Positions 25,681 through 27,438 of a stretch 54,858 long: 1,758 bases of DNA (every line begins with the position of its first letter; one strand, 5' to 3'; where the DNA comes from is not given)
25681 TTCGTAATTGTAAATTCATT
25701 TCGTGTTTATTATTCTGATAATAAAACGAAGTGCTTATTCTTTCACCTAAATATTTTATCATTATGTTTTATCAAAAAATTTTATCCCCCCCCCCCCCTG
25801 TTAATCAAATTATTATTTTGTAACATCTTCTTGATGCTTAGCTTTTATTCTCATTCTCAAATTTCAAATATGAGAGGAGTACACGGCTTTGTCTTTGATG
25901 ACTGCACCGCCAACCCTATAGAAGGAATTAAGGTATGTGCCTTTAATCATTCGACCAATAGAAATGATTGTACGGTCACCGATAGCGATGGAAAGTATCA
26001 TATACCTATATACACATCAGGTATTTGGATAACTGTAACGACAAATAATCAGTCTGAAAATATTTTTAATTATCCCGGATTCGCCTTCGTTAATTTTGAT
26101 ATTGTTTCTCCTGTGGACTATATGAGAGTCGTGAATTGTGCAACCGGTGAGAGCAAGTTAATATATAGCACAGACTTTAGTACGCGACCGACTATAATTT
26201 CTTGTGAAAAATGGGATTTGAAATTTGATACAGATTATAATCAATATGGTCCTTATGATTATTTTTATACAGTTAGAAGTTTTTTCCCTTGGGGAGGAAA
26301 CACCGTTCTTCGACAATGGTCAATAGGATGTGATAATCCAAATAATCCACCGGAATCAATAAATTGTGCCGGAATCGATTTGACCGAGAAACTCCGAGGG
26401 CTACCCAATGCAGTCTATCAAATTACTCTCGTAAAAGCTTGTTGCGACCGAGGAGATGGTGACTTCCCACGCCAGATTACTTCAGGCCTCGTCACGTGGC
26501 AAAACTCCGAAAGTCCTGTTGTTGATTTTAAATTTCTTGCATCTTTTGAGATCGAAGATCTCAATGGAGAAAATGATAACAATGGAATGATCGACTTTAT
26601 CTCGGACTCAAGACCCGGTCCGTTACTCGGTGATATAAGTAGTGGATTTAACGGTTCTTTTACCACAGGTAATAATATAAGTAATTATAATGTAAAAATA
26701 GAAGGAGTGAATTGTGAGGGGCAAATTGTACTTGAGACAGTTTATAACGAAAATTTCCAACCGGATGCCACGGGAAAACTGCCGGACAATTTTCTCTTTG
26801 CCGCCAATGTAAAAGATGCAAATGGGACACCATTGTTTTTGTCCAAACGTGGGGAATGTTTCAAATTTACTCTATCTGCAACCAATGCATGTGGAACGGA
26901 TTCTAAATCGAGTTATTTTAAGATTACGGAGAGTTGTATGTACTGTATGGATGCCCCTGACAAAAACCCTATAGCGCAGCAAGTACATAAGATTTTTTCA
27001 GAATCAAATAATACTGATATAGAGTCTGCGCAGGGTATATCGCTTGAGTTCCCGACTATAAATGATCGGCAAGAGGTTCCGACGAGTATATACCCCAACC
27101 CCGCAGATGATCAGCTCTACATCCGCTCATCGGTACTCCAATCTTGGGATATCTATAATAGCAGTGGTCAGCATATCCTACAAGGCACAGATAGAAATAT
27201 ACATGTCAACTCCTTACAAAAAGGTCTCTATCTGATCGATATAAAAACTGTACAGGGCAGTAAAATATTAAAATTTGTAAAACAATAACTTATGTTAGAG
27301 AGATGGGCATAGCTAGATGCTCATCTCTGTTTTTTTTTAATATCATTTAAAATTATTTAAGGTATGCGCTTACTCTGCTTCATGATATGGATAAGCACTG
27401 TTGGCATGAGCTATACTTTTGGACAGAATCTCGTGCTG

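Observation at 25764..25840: C13 homopolymer splits the ATG and signal peptide from a T9SS-cargo ORF: candidate phase-variable surface protein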

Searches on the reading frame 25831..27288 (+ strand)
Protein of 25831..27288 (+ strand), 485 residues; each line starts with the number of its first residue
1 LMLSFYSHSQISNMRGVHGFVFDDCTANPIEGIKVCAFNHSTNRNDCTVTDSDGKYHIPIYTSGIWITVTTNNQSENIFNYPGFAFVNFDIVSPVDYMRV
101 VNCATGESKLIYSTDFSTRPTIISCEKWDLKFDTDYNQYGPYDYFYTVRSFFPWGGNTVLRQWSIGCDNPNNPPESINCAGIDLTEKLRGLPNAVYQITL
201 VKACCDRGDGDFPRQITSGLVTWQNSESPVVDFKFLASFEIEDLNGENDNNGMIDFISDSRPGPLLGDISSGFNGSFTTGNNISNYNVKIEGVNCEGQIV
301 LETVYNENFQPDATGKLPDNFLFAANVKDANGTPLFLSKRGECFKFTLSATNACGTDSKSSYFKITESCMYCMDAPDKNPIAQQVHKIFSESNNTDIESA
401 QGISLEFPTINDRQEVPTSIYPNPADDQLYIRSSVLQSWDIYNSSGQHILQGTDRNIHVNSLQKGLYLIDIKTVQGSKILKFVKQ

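Call 4: search_protein_families(library=pfam, proteins=[window:25831-27288:+], max_evalue=0.01)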
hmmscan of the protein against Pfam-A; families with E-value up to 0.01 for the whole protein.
window:25831-27288:+ (485 aa): 2 families
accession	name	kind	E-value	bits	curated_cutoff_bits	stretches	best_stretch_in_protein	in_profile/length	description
PF18962.6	Por_Secre_tail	-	1.5e-10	41.7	27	1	420-482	1-73/75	Secretion system C-terminal sorting domain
PF13620.12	CarboxypepD_reg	-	1.4e-07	32.2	32.3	1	17-69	2-54/82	Carboxypeptidase regulatory-like domain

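Call 14: find_related_loci(query=window:25870-27285:+, collection=metagenome_contigs, flank=5000)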
Query window:25870-27285:+ (472 aa) in metagenome_contigs; peptide patterns used: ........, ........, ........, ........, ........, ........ (x = any residue, [..] = any of these).
105 stretches matched a pattern; 1 encode a relative of the query (tblastn E <= 1e-3); 1 distinct loci.
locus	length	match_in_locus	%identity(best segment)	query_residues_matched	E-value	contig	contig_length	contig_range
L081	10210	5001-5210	31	407-471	1e-6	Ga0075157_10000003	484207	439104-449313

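Call 22: search_protein_representatives(protein=window:25831-27285:+)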
Query: 485 residues. Proteins with E-value up to 0.001 (for the whole library): 666; up to 1e-10: 29; up to 1e-30: 1. The best 150 are listed.
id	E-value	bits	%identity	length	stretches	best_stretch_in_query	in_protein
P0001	0.0e+00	1106.8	100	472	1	14-485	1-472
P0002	3.7e-26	108.1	33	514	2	190-485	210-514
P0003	6.0e-26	107.4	33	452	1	179-485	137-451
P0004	7.0e-25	103.9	31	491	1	189-484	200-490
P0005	4.5e-20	88.1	40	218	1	201-387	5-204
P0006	1.6e-18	82.9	39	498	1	196-381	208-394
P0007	6.6e-18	80.9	34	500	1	195-377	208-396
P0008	8.5e-17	77.3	34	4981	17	24-67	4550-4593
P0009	1.0e-16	77.0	33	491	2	164-373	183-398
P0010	6.5e-16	74.4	34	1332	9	17-72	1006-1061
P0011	1.0e-15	73.7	35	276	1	237-383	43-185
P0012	1.2e-15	73.5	36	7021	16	17-63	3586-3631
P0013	1.4e-15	73.3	35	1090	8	7-70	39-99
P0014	1.6e-15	73.0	34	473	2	219-382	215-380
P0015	5.0e-15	71.4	35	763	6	15-66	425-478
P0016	9.6e-15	70.5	29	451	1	191-478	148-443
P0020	4.6e-14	68.3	33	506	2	228-485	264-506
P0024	2.7e-13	65.7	29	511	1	4-384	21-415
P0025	3.1e-13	65.5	31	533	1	196-379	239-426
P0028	2.8e-11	59.1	29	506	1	11-396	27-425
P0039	2.0e-09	52.9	29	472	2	182-476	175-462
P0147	1.4e-05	40.3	28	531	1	195-379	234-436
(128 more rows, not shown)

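Call 24: find_encoding_contigs(protein=P0009, flank=3000, max_places=4)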
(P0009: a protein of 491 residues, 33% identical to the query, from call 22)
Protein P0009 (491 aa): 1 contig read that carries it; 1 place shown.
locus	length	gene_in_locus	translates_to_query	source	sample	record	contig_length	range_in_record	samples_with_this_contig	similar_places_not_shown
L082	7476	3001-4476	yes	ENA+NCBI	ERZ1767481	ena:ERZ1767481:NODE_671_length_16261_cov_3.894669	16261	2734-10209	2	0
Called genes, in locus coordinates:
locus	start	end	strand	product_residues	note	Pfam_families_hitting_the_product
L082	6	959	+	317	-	PF01073:3Beta_HSD, PF01370:Epimerase, PF04321:RmlD_sub_bind, PF16363:GDP_Man_Dehyd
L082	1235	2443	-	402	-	PF00162:PGK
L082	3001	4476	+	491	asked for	PF18962:Por_Secre_tail (weak)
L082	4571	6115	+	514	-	PF13585:CHU_C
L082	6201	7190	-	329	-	PF00044:Gp_dh_N, PF02800:Gp_dh_C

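Call 27: find_encoding_contigs(protein=P0002, flank=3000, max_places=4)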
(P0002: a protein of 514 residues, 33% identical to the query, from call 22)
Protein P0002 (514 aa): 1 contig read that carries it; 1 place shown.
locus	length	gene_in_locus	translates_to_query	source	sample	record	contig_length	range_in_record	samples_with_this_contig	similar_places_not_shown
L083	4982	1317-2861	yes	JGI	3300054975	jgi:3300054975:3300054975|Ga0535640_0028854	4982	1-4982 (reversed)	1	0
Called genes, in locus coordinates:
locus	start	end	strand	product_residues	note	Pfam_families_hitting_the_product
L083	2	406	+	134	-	?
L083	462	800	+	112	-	-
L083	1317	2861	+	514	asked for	PF13620:CarboxypepD_reg (weak), PF18962:Por_Secre_tail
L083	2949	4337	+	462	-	PF13585:CHU_C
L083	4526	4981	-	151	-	?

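Call 28: find_encoding_contigs(protein=P0004, flank=3000, max_places=4)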
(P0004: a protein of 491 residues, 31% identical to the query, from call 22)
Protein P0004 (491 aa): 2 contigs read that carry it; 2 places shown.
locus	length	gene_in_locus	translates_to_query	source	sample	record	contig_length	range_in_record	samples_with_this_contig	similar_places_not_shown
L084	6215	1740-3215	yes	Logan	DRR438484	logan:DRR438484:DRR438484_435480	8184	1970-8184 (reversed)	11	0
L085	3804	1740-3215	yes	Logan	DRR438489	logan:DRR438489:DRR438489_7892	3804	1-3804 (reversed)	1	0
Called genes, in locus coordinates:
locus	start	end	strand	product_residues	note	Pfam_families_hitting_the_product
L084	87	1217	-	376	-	PF06452:CBM9_1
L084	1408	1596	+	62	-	-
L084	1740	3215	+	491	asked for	PF18962:Por_Secre_tail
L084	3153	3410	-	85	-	-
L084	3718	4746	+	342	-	PF13585:CHU_C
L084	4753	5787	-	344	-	PF03320:FBPase_glpX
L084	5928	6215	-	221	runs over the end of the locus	PF00702:Hydrolase, PF12710:HAD, PF13419:HAD_2, PF13242:Hydrolase_like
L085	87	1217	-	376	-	PF06452:CBM9_1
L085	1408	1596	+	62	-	-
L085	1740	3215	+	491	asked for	PF18962:Por_Secre_tail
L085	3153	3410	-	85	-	-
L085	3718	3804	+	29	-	?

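Call 29: find_encoding_contigs(protein=P0006, flank=3000, max_places=4)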
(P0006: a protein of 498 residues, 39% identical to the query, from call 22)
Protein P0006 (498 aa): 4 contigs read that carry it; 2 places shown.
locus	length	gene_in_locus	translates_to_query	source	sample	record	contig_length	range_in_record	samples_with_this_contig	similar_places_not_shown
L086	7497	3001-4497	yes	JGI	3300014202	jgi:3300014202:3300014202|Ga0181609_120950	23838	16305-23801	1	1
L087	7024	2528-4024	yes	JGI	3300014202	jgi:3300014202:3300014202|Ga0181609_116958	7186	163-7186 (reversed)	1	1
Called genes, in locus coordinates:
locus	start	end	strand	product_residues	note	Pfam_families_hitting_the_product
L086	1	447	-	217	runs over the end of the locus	PF00925:GTP_cyclohydro2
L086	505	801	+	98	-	-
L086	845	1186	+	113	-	-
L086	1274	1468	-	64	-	PF01632:Ribosomal_L35p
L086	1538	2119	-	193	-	PF05198:IF3_N, PF00707:IF3_C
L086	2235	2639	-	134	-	PF03203:MerC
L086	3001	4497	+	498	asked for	-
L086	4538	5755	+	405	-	PF13585:CHU_C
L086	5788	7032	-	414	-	PF00079:Serpin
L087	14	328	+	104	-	-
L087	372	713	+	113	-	-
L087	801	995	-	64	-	PF01632:Ribosomal_L35p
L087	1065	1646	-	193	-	PF05198:IF3_N, PF00707:IF3_C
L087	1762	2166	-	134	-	PF03203:MerC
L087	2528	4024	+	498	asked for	-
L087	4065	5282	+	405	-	PF13585:CHU_C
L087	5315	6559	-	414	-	PF00079:Serpin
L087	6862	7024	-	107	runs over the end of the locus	?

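Call 35: find_homologous_proteins(query=A2, max_evalue=1e-8)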
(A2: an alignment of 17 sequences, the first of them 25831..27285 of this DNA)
Query A2 (17 sequences) (485 aa, profile of the alignment): 22 proteins with E <= 1e-8 among 5909 candidates.
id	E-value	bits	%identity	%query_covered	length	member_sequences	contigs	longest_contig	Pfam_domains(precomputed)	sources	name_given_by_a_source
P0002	6.9e-156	538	32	61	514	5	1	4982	PF18962.8,PF13620.13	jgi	jgi:hypothetical protein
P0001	3.0e-118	414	100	97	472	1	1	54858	PF18962.8,PF13620.13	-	-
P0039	2.1e-107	378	25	61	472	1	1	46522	PF18962.8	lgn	-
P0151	2.6e-16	78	28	30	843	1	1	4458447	PF18962.8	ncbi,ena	-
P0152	4.6e-13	67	32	16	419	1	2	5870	PF13715.13,PF18962.8,PF13620.13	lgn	-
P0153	9.5e-12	63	35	14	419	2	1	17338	PF13715.13,PF18962.8,PF13620.13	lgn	-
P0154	1.1e-11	62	29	14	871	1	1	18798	PF13715.13,PF18962.8,PF17802.8,PF13620.13,PF17210.10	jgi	jgi:hypothetical protein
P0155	9.3e-11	59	27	12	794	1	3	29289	PF13715.13,PF18962.8,PF13620.13,PF08309.18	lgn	-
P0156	1.5e-10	59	33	14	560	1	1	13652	PF00932.26,PF18962.8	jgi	-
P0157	2.2e-10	58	38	14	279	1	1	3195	PF18962.8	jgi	jgi:hypothetical protein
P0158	3.6e-10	57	31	14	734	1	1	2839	PF18962.8,PF07648.21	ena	-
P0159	4.5e-10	57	29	19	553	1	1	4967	PF01030.32,PF18962.8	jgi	jgi:hypothetical protein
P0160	5.3e-10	57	29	21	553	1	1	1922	PF01030.32,PF18962.8,PF23952.2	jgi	jgi:hypothetical protein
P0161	5.3e-10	57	31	14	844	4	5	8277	PF18962.8,PF07648.21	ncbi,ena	-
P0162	7.8e-10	56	36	14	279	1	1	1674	PF18962.8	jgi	jgi:hypothetical protein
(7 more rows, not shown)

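Call 36: list_cluster_members(proteins=[P0002, P0006, P0004, P0009, P0039, P0007, P0024, P0028, P0016, P0005])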
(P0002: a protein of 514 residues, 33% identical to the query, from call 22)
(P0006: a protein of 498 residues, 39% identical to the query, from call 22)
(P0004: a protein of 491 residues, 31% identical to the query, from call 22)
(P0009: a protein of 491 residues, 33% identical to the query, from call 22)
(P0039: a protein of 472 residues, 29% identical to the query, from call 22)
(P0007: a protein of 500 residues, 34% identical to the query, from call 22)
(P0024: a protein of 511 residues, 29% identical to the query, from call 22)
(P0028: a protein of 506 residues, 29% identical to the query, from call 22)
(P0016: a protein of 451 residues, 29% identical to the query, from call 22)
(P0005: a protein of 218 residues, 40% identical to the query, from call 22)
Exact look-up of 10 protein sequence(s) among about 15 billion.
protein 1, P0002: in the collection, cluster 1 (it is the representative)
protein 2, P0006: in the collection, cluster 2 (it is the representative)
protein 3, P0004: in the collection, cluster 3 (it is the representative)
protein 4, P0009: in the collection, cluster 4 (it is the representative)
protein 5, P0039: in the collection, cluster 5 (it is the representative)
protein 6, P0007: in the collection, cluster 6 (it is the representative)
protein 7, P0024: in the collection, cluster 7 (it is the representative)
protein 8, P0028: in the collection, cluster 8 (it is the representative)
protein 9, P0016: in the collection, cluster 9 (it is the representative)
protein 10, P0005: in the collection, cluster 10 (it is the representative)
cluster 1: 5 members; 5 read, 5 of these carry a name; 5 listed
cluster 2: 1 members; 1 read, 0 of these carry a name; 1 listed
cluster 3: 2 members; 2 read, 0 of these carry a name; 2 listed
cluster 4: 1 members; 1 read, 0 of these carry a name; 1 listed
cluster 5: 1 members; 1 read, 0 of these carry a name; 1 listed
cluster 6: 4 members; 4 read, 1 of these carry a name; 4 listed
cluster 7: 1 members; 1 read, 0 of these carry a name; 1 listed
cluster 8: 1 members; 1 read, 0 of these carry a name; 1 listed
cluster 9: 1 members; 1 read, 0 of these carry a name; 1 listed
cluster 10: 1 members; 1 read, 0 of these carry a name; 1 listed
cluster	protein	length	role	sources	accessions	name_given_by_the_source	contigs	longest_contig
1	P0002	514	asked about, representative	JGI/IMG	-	hypothetical protein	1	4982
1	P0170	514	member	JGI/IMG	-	hypothetical protein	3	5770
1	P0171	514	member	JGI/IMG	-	hypothetical protein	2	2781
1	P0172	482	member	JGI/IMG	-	hypothetical protein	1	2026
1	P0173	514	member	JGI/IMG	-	hypothetical protein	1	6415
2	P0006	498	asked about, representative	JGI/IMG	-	-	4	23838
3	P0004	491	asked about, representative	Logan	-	-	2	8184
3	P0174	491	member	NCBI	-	-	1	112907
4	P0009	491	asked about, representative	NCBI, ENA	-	-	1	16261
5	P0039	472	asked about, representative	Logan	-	-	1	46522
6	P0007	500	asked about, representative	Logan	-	-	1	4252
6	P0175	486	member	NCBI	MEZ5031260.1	MAG: hypothetical protein R2787_07655 [Saprospiraceae bacterium]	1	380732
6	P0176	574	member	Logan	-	-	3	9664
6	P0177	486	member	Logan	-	-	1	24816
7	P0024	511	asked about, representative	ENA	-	-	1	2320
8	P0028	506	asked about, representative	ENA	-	-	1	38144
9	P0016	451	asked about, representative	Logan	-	-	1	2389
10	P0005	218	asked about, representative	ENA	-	-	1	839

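Call 38: find_encoding_contigs(protein=P0170, flank=1500, max_places=6)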
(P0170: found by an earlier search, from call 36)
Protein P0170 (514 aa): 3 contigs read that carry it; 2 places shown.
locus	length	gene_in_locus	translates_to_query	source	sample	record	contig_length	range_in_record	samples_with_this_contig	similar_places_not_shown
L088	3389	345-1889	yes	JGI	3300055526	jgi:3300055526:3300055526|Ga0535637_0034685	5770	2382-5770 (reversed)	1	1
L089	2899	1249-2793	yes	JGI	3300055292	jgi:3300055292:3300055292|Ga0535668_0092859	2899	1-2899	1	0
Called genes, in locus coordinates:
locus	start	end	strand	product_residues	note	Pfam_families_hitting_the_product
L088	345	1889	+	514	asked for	PF13620:CarboxypepD_reg (weak), PF18962:Por_Secre_tail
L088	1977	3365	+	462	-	PF13585:CHU_C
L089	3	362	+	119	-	?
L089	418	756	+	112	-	-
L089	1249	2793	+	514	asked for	PF13620:CarboxypepD_reg (weak), PF18962:Por_Secre_tail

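Call 39: find_encoding_contigs(protein=P0171, flank=1500, max_places=6)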
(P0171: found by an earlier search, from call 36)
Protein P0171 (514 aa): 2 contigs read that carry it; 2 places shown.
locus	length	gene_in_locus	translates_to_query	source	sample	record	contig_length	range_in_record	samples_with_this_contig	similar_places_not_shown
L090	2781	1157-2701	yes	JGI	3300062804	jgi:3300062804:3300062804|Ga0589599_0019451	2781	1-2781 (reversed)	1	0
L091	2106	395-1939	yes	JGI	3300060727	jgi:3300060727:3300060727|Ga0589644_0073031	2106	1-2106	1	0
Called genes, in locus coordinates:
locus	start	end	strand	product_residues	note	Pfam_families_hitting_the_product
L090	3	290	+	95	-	?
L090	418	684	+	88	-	-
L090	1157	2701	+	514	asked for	PF13620:CarboxypepD_reg (weak), PF18962:Por_Secre_tail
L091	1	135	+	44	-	?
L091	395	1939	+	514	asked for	PF13620:CarboxypepD_reg (weak), PF18962:Por_Secre_tail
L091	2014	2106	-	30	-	?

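Call 40: find_encoding_contigs(protein=P0173, flank=1500, max_places=6)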
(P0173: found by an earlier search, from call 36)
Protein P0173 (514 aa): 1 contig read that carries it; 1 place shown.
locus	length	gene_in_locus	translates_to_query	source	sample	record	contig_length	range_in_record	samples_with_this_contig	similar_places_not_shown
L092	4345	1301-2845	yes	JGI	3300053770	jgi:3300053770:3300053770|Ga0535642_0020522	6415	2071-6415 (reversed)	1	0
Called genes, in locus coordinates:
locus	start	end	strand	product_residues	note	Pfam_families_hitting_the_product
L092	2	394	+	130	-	?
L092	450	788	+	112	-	-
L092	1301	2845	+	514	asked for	PF13620:CarboxypepD_reg (weak), PF18962:Por_Secre_tail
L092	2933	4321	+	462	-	PF13585:CHU_C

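Call 43: find_encoding_contigs(protein=P0176, flank=1500, max_places=6)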
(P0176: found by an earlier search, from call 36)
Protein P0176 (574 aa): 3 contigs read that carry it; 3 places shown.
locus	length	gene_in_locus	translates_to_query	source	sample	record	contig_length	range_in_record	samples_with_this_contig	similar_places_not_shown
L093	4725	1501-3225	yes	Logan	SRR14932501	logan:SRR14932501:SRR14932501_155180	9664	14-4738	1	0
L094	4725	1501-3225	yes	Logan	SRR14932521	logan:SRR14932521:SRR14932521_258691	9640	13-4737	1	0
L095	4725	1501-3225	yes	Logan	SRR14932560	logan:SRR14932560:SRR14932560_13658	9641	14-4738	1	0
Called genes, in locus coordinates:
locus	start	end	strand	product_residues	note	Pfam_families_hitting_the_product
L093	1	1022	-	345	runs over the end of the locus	?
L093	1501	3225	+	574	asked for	-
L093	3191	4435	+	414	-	PF13585:CHU_C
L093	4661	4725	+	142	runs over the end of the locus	PF00583:Acetyltransf_1, PF13673:Acetyltransf_10, PF13508:Acetyltransf_7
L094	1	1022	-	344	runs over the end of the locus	?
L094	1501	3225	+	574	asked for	-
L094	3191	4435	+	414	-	PF13585:CHU_C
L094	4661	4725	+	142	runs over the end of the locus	PF00583:Acetyltransf_1, PF13673:Acetyltransf_10, PF13508:Acetyltransf_7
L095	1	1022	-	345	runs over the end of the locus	?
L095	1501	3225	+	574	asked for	-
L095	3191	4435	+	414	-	PF13585:CHU_C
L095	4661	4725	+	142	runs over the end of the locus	PF00583:Acetyltransf_1, PF13673:Acetyltransf_10, PF13508:Acetyltransf_7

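Call 44: find_encoding_contigs(protein=P0175, flank=3000, max_places=3)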
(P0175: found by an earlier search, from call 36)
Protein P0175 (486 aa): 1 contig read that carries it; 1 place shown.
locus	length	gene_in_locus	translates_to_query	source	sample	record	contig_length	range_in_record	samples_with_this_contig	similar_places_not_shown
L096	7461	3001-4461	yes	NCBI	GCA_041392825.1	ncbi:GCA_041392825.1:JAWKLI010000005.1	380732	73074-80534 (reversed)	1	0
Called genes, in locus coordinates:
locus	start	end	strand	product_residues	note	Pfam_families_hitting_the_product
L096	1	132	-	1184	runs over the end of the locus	PF07494:Reg_prop (faint), PF07495:Y_Y_Y, PF00512:HisKA, PF02518:HATPase_c, PF00072:Response_reg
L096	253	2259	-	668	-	PF00724:Oxidored_FMN, PF00070:Pyr_redox (faint), PF00890:FAD_binding_2, PF01134:GIDA (faint), PF03486:HI0933_like, PF07992:Pyr_redox_2, PF12831:FAD_oxidored, PF13450:NAD_binding_8, +1 more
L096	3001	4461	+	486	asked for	-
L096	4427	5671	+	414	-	PF13585:CHU_C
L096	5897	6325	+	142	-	PF00583:Acetyltransf_1, PF13673:Acetyltransf_10, PF13508:Acetyltransf_7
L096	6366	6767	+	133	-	PF21619:DUF6855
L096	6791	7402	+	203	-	PF28474:DUF8412, PF13376:OmdA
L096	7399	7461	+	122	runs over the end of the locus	PF07366:SnoaL, PF12680:SnoaL_2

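Call 46: find_encoding_contigs(protein=P0177, flank=1500, max_places=6)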
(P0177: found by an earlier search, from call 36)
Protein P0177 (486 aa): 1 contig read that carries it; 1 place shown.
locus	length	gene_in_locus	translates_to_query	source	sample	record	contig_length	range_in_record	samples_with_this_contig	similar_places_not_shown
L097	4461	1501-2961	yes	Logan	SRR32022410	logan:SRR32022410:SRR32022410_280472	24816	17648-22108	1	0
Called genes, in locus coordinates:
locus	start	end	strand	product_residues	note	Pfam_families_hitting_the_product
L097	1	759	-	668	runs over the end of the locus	PF00724:Oxidored_FMN, PF00070:Pyr_redox (faint), PF00890:FAD_binding_2, PF01134:GIDA (faint), PF03486:HI0933_like, PF07992:Pyr_redox_2, PF12831:FAD_oxidored, PF13450:NAD_binding_8, +1 more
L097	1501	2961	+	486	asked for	-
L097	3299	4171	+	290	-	PF13585:CHU_C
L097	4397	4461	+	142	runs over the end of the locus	PF00583:Acetyltransf_1, PF13673:Acetyltransf_10, PF13508:Acetyltransf_7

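Call 47: find_encoding_contigs(protein=P0007, flank=1500, max_places=6)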
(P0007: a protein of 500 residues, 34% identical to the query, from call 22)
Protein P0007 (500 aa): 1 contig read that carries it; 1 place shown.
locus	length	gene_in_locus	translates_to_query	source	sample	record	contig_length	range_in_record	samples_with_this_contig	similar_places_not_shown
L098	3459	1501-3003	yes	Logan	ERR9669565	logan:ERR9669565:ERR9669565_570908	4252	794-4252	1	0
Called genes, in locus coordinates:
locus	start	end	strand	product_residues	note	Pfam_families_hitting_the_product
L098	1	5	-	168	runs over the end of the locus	PF00364:Biotin_lipoyl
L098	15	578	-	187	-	PF08207:EFP_N, PF01132:EFP, PF09285:Elong-fact-P_C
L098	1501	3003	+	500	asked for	-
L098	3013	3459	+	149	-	?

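Call 67: predict_structure(alignment_id=A2)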
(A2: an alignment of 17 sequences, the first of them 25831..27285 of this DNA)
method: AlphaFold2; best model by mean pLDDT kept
length: 485 residues; sequences in the alignment: 17
mean_pLDDT: 76.1   pTM: 0.56
mean pLDDT of the five models: 76.1, 74.8, 74.7, 73.7, 73.2
residues with pLDDT >= 90: 95; 70-90: 256; 50-70: 70; < 50: 64
segments of 3 or more residues with pLDDT < 50: 1-12, 135-138, 174-177, 374-414
pLDDT, mean of each block of 10 residues (from residue 1): 43 73 86 86 87 90 77 55 74 77 86 76 87 59 78 63 61 50 82 86 68 73 90 86 81 84 86 86 92 86 93 82 85 85 95 94 86 44 40 42 37 58 69 84 87 87 87 85 82
secondary structure, 60 per line:
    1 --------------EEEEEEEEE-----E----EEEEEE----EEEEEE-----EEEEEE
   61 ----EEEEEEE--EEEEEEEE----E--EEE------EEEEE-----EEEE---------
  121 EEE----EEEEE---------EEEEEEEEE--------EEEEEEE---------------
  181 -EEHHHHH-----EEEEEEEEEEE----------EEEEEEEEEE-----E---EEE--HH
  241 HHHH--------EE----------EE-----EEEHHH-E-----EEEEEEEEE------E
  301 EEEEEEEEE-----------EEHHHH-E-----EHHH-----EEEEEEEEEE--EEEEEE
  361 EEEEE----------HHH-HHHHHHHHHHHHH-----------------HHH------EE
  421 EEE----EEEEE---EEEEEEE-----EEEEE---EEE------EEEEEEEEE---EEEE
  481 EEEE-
elements in order: E15-23 E34-39 E44-49 E55-60 E65-71 E74-81 E89-91 E98-102 E108-111 E121-123 E128-132 E142-150 E159-165 H184-188 E194-204 E215-224 E234-236 H239-244 E272-274 E285-293 E300-309 H323-326 E343-352 E355-365 H380-392 E419-423 E428-432 E436-442 E448-452 E456-458 E465-473 E477-484
